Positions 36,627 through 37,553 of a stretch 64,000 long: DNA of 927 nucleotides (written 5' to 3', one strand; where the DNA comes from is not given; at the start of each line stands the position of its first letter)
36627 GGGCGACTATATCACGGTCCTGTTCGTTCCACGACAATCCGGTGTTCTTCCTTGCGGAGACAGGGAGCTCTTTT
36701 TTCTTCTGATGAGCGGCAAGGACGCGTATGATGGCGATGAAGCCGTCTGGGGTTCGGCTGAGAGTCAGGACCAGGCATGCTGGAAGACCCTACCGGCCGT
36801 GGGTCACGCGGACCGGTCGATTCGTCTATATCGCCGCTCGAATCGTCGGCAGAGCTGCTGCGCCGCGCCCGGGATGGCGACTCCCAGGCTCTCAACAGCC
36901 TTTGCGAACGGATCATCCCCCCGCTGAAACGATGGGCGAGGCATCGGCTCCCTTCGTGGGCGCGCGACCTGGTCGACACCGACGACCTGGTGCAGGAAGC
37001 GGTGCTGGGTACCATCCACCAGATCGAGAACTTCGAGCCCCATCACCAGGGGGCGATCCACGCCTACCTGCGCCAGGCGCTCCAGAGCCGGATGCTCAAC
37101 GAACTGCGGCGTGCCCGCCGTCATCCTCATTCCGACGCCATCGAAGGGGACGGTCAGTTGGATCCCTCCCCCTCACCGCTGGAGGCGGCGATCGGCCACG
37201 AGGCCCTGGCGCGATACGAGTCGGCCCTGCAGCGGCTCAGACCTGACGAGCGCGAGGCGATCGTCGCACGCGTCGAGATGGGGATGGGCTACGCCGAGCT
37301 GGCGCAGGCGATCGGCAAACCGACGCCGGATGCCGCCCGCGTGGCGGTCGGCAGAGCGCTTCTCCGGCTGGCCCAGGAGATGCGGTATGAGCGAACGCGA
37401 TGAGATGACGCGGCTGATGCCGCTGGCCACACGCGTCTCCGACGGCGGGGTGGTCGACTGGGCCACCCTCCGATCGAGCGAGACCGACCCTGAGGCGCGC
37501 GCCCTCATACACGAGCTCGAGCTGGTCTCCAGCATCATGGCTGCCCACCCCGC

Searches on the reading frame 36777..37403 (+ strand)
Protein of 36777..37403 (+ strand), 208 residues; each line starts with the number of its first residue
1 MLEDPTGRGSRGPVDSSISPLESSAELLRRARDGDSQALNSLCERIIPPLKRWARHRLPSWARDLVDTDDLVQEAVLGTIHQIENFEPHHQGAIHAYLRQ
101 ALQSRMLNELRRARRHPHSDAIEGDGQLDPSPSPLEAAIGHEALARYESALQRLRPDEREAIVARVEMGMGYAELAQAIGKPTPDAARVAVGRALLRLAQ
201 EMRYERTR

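Call 15: search_protein_families(library=pfam, proteins=[window:36777-37403:+], max_evalue=0.01)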
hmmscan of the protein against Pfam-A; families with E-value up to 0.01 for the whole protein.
window:36777-37403:+ (208 aa): 5 families
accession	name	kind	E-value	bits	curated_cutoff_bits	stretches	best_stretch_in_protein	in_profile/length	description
PF04542.20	Sigma70_r2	-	9.3e-11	41.8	24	1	44-115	3-70/71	Sigma-70 region 2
PF08281.18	Sigma70_r4_2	-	1.1e-05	25.4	25.7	1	146-196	3-52/54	Sigma-70, region 4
PF07638.17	Sigma70_ECF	-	1.3e-05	25.6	21.1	1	24-180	4-162/185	ECF sigma factor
PF13936.12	HTH_38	-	0.0021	18.2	27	1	152-181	3-32/44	Helix-turn-helix domain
PF04545.22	Sigma70_r4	-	0.0041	17.1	24.1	0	150-182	1-33/50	Sigma-70, region 4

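Call 23: find_homologous_proteins(query=window:36777-37403:+, max_evalue=1e-10)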
Query window:36777-37403:+ (208 aa): 3847 proteins with E <= 1e-10 among 6614 candidates; the best 120 are listed.
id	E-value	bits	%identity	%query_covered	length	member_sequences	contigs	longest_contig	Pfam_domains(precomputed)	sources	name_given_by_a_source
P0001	1.1e-129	448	100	100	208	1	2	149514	PF07638.18,PF04542.21,PF08281.19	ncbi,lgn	ncbi:MAG: RNA polymerase sigma factor [Candidatus Polarisedimenticolia bacterium]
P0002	4.6e-70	254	62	91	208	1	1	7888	PF04542.21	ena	-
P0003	1.8e-69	252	64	89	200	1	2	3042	PF04542.21,PF08281.19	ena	-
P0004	1.9e-68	249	63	91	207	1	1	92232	PF04542.21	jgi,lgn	jgi:RNA polymerase sigma-70 factor (ECF subfamily)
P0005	3.9e-67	244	63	88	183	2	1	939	PF04542.21,PF08281.19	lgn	-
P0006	1.4e-66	242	58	96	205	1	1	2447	PF04542.21,PF08281.19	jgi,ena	-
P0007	4.8e-65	237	61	90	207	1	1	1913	PF04542.21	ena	-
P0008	2.3e-64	235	59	93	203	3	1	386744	PF04542.21,PF08281.19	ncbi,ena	-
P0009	9.6e-63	230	59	95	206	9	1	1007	PF07638.18,PF04545.23,PF04542.21,PF08281.19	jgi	jgi:RNA polymerase sigma-70 factor, ECF subfamily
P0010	1.2e-62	230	59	93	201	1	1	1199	PF07638.18,PF04542.21,PF08281.19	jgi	jgi:RNA polymerase sigma factor (sigma-70 family)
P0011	1.6e-62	229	59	95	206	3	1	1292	PF07638.18,PF04542.21,PF08281.19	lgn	-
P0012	2.3e-62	229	56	99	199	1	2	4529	PF04542.21,PF08281.19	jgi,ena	-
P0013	3.9e-62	228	58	95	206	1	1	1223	PF07638.18,PF04545.23,PF04542.21,PF08281.19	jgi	jgi:RNA polymerase sigma factor (sigma-70 family)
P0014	4.8e-62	228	62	87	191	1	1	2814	PF07638.18,PF04542.21,PF08281.19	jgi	-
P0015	7.3e-62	227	62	83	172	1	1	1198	PF04545.23,PF04542.21,PF08281.19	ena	-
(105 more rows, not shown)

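Call 25: find_encoding_contigs(protein=P0004, flank=6000, max_places=2)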
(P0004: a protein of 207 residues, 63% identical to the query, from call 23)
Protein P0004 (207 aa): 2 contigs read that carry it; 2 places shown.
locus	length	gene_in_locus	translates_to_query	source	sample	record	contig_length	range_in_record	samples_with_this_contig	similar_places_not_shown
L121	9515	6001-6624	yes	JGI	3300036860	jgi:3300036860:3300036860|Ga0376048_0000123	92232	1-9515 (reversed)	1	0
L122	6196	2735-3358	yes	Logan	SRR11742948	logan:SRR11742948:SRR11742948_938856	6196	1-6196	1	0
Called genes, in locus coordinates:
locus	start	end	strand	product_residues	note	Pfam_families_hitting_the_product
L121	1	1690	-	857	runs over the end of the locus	PF00069:Pkinase, PF01636:APH (faint), PF07714:PK_Tyr_Ser-Thr, PF03109:ABC1 (weak), PF26550:Tricorn_2nd (faint), PF26549:Tricorn_N, PF07676:PD40 (weak)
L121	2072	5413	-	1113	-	PF00082:Peptidase_S8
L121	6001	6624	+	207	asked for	PF04542:Sigma70_r2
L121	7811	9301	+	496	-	PF12895:ANAPC3 (faint), PF13414:TPR_11 (faint), PF13428:TPR_14 (faint), PF14559:TPR_19 (faint), PF13429:TPR_15 (faint), PF13424:TPR_12 (faint), PF07719:TPR_2 (faint), PF00515:TPR_1 (faint)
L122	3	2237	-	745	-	?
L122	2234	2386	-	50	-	-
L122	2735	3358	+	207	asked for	PF04542:Sigma70_r2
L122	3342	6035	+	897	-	PF00069:Pkinase, PF07714:PK_Tyr_Ser-Thr, PF13428:TPR_14 (faint), PF12895:ANAPC3 (faint), PF13429:TPR_15 (faint), PF13424:TPR_12 (faint), PF07719:TPR_2 (faint)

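Call 26: find_encoding_contigs(protein=P0008, flank=6000, max_places=2)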
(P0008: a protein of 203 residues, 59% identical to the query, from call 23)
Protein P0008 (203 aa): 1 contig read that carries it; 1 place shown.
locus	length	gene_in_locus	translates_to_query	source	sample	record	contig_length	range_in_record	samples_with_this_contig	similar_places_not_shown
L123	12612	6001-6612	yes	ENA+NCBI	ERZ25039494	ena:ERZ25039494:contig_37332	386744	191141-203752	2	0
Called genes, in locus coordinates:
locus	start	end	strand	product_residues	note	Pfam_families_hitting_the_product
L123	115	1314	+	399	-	-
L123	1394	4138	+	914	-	PF03699:UPF0182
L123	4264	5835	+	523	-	PF07719:TPR_2 (faint)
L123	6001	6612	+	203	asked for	PF04542:Sigma70_r2, PF08281:Sigma70_r4_2 (weak)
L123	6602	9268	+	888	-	PF00069:Pkinase, PF07714:PK_Tyr_Ser-Thr, PF13181:TPR_8 (faint), PF00515:TPR_1 (faint), PF13414:TPR_11 (faint), PF13431:TPR_17 (faint), PF13432:TPR_16 (weak), PF14559:TPR_19 (weak), +2 more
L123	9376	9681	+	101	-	-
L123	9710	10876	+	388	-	PF00881:Nitroreductase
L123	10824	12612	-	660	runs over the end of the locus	PF01979:Amidohydro_1, PF07969:Amidohydro_3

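Call 27: find_encoding_contigs(protein=P0002, flank=6000, max_places=2)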
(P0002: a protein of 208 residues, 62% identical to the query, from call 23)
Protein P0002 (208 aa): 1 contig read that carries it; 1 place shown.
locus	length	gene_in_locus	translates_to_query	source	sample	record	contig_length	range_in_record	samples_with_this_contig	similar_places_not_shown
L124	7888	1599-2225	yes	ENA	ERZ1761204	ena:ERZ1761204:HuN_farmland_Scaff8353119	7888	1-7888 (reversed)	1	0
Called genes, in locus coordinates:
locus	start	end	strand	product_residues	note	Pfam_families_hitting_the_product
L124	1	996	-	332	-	?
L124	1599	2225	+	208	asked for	PF04542:Sigma70_r2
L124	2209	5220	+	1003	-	PF00069:Pkinase, PF07714:PK_Tyr_Ser-Thr, PF17667:Pkinase_fungal (faint), PF13181:TPR_8 (faint), PF13428:TPR_14 (faint), PF00515:TPR_1 (weak), PF07719:TPR_2 (weak), PF13414:TPR_11 (weak), +2 more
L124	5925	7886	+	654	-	?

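Call 32: find_related_loci(query=A2, collection=metagenome_contigs, flank=6000)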
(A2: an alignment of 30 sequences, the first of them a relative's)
Query A2 (208 aa) in metagenome_contigs; peptide patterns used: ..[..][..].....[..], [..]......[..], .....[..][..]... (x = any residue, [..] = any of these).
600 stretches matched a pattern (row limit reached: there are more); 399 encode a relative of the query (tblastn E <= 1e-3); the best 80 are kept; 80 distinct loci.
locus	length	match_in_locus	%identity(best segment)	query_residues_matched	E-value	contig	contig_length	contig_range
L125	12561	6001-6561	58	21-206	6e-64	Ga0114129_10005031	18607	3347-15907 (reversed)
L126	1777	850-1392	58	21-202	4e-66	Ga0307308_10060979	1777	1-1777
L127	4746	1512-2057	56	21-202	2e-63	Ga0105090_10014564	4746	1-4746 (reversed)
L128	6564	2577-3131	59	23-208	1e-63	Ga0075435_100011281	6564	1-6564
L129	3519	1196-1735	59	22-202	2e-63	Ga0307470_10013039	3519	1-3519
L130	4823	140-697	58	21-205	2e-63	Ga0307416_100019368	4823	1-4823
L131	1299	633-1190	57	21-207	1e-66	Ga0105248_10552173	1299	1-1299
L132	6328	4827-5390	56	18-206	5e-63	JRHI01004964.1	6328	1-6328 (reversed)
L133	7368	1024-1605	55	9-203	5e-63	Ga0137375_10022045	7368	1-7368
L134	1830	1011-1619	57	1-204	5e-65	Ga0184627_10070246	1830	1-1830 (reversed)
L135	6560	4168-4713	56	21-203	2e-62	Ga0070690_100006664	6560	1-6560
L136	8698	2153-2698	56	21-203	2e-62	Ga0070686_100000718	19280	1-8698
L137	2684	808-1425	54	1-206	4e-63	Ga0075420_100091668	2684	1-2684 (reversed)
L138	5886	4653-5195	57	21-202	1e-62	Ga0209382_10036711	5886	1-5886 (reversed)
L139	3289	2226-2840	54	5-203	3e-62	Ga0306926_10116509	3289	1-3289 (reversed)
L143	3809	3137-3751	53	1-206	7e-62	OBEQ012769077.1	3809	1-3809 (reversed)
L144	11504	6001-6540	60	22-202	1e-62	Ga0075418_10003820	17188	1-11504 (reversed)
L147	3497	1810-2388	55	9-203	1e-61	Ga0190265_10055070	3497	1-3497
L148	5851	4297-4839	55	21-202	2e-61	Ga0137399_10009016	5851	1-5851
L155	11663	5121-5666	59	21-203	1e-60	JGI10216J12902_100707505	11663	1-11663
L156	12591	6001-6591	55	1-202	8e-61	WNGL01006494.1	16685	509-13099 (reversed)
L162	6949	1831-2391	56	13-202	3e-60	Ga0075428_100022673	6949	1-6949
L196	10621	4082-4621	54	22-202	4e-58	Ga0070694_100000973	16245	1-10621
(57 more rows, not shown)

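Call 47: search_protein_families(library=ncbifam, proteins=[window:36777-37403:+], max_evalue=0.001)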
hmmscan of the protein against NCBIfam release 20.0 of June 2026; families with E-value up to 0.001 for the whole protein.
window:36777-37403:+ (208 aa): 49 families (the best 25 are shown)
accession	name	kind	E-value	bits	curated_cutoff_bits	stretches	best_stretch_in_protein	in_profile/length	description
NF007230.0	PRK09648.1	subfamily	2.7e-22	79.5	209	1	25-205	14-192/195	RNA polymerase sigma factor ShbA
TIGR02984.1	Sig-70_plancto1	subfamily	1.3e-21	77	183.75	1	31-201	1-187/189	RNA polymerase sigma-70 factor, Planctomycetaceae-specific subfamily 1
TIGR02937.1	sigma70-ECF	superfamily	1.6e-20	73.4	42.9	1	38-198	2-161/165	sigma-70 family RNA polymerase sigma factor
NF004113.0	PRK05602.1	equivalog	3.8e-13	49.5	208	1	22-199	30-198/211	RNA polymerase sigma factor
NF009165.0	PRK12512.1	equivalog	1.3e-12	47.7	198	1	24-205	9-182/184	RNA polymerase sigma factor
NF007225.0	PRK09643.1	equivalog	9.7e-11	41.7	190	1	22-205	12-185/204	RNA polymerase sigma factor SigM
TIGR02983.1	SigE-fam_strep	subfamily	2.1e-10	40.7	141.55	1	43-203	12-159/162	SigE family RNA polymerase sigma factor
NF009166.1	PRK12513.1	equivalog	2.6e-10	40.3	206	1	22-184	7-169/193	RNA polymerase sigma factor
TIGR02952.1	Sig70_famx2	equivalog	4e-10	39.8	206.45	1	27-201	1-169/170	ECF subfamily RNA polymerase sigma factor, BldN family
NF009172.0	PRK12519.1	subfamily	6.4e-10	38.9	222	1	23-203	15-190/194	RNA polymerase sigma factor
NF007216.0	PRK09638.1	equivalog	4.3e-09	36.4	194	1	25-202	6-174/180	RNA polymerase sigma factor SigY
NF009191.0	PRK12539.1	subfamily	9.5e-09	35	171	1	26-205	10-182/185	sigma-70 family RNA polymerase sigma factor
TIGR02989.1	Sig-70_gvs1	subfamily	1.3e-08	34.9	124.55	1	60-198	20-154/158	RNA polymerase sigma-70 factor, Rhodopirellula/Verrucomicrobium family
NF009164.0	PRK12511.1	equivalog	1.7e-08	34.2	185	1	47-202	14-161/182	RNA polymerase sigma factor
NF008888.0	PRK11922.1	equivalog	5.2e-08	32.8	204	1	22-198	15-192/231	RNA polymerase sigma factor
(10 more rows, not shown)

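Call 53: search_protein_families(library=pfam, proteins=[L144:3428-5731:-, L147:3-1568:-, L148:1818-3026:-, L155:3625-4941:-, L143:1550-2866:-, L132:2250-3176:-, L129:6-890:-, L132:3566-4525:-, L196:8672-10621:+, L162:1-1677:-], max_evalue=0.001)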
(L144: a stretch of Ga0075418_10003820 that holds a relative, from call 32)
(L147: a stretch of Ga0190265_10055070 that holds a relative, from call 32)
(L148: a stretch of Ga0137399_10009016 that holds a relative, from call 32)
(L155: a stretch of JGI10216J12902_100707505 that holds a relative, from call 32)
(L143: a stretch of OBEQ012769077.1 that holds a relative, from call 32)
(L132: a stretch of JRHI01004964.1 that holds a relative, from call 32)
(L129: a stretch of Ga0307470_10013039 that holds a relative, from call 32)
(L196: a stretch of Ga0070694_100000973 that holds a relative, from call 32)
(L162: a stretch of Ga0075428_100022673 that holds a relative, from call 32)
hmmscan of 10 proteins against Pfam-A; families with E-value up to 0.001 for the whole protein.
L144:3428-5731:- (768 aa): 2 families
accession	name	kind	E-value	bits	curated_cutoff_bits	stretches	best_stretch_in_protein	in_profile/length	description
PF12262.14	Lipase_bact_N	-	3.3e-06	27.1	22.3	1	120-277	60-223/236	Bacterial virulence factor lipase N-terminal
PF13205.12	Big_5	-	6.4e-05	24.1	23.6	1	127-219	19-99/105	Bacterial Ig-like domain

L147:3-1568:- (522 aa): 1 family
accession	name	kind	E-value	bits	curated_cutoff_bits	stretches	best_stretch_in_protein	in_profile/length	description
PF12262.14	Lipase_bact_N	-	7.5e-05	22.7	22.3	1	98-252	60-219/236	Bacterial virulence factor lipase N-terminal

L148:1818-3026:- (403 aa): 1 family
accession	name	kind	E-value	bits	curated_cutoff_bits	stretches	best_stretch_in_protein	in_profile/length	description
PF01103.29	Omp85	-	3.7e-12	46.8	24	1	211-375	115-303/325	Omp85 superfamily domain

L155:3625-4941:- (439 aa): 1 family
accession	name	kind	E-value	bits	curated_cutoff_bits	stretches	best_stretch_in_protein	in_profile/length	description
PF22778.2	VCPO_2nd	-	7.1e-06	26.6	27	0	304-423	26-156/177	VCPO second helical-bundle domain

L143:1550-2866:- (439 aa): 1 family
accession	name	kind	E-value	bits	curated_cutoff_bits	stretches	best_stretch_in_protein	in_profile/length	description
PF03415.19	Peptidase_C11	-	2.6e-15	57.3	25.8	1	183-382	114-306/359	Clostripain family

L132:2250-3176:- (309 aa): 1 family
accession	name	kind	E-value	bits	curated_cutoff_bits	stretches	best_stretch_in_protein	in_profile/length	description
PF01103.29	Omp85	-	5e-18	66.1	24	1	12-281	23-303/325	Omp85 superfamily domain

L129:6-890:- (295 aa): 2 families
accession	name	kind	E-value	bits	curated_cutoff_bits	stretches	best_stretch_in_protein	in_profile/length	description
PF04545.22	Sigma70_r4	-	1.6e-09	37.5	24.1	1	213-261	1-49/50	Sigma-70, region 4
PF08281.18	Sigma70_r4_2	-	7.5e-08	32.3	25.7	1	208-260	2-54/54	Sigma-70, region 4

L132:3566-4525:- (320 aa): 4 families
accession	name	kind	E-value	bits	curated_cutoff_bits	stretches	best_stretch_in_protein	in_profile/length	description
PF00069.31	Pkinase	-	1.4e-44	152.9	31.7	1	27-281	1-253/263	Protein kinase domain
PF07714.23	PK_Tyr_Ser-Thr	-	1.6e-31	110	23.1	1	30-280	4-249/258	Protein tyrosine and serine/threonine kinase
PF01636.29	APH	-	5.2e-07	30.1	23.2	1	133-172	158-198/239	Phosphotransferase enzyme family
PF03109.22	ABC1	-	1.2e-05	25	22.9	0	141-172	184-215/244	ABC1 atypical kinase-like domain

L196:8672-10621:+ (650 aa): 3 families
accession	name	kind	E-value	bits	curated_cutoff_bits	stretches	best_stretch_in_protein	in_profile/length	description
PF00069.31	Pkinase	-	8e-46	157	31.7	1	81-334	3-260/263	Protein kinase domain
PF07714.23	PK_Tyr_Ser-Thr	-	5.9e-28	98.3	23.1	1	79-326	1-249/258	Protein tyrosine and serine/threonine kinase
PF13414.12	TPR_11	-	6.3e-07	29.4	26.8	0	579-604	13-38/42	TPR repeat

L162:1-1677:- (559 aa): 2 families
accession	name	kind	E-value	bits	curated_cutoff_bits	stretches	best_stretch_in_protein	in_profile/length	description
PF00069.31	Pkinase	-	2.3e-39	135.8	31.7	1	121-368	3-261/263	Protein kinase domain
PF07714.23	PK_Tyr_Ser-Thr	-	2.1e-23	83.4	23.1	1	119-358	1-248/258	Protein tyrosine and serine/threonine kinase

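Call 82: search_protein_families(library=pfam, proteins=[L156:9407-10558:+, L156:11391-12317:+, L156:10686-11315:+, L125:9594-10712:+, L125:11301-11882:+, L196:7682-8470:+, L124:1-996:-], max_evalue=0.001)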
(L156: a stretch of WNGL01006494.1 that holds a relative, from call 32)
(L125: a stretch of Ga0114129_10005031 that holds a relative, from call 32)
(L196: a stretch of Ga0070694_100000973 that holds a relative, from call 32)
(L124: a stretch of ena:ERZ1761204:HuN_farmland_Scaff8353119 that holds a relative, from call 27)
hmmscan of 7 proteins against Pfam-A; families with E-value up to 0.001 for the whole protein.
L156:9407-10558:+ (383 aa): 1 family
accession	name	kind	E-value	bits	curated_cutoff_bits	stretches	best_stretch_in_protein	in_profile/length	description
PF00881.29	Nitroreductase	-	2.1e-12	48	23.5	1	190-353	3-163/167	Nitroreductase family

L156:11391-12317:+ (308 aa): 2 families
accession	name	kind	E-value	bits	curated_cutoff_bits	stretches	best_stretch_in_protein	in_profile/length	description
PF13442.11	Cytochrome_CBB3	-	2.4e-15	57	27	1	82-156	2-68/68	Cytochrome C oxidase, cbb3-type, subunit III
PF00034.26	Cytochrom_C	-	1.6e-12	49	21.3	1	83-157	1-87/90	Cytochrome c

L156:10686-11315:+ (209 aa): 0 families

L125:9594-10712:+ (372 aa): 1 family
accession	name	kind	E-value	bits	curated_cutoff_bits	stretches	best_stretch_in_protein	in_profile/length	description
PF00881.29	Nitroreductase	-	9.8e-17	62.1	23.5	1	164-347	2-166/167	Nitroreductase family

L125:11301-11882:+ (193 aa): 0 families

L196:7682-8470:+ (262 aa): 1 family
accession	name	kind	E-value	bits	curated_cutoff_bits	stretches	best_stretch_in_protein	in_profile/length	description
PF00590.25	TP_methylase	-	1.2e-20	74.8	27.8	1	9-216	1-199/212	Tetrapyrrole (Corrin/Porphyrin) Methylases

L124:1-996:- (332 aa): 0 families
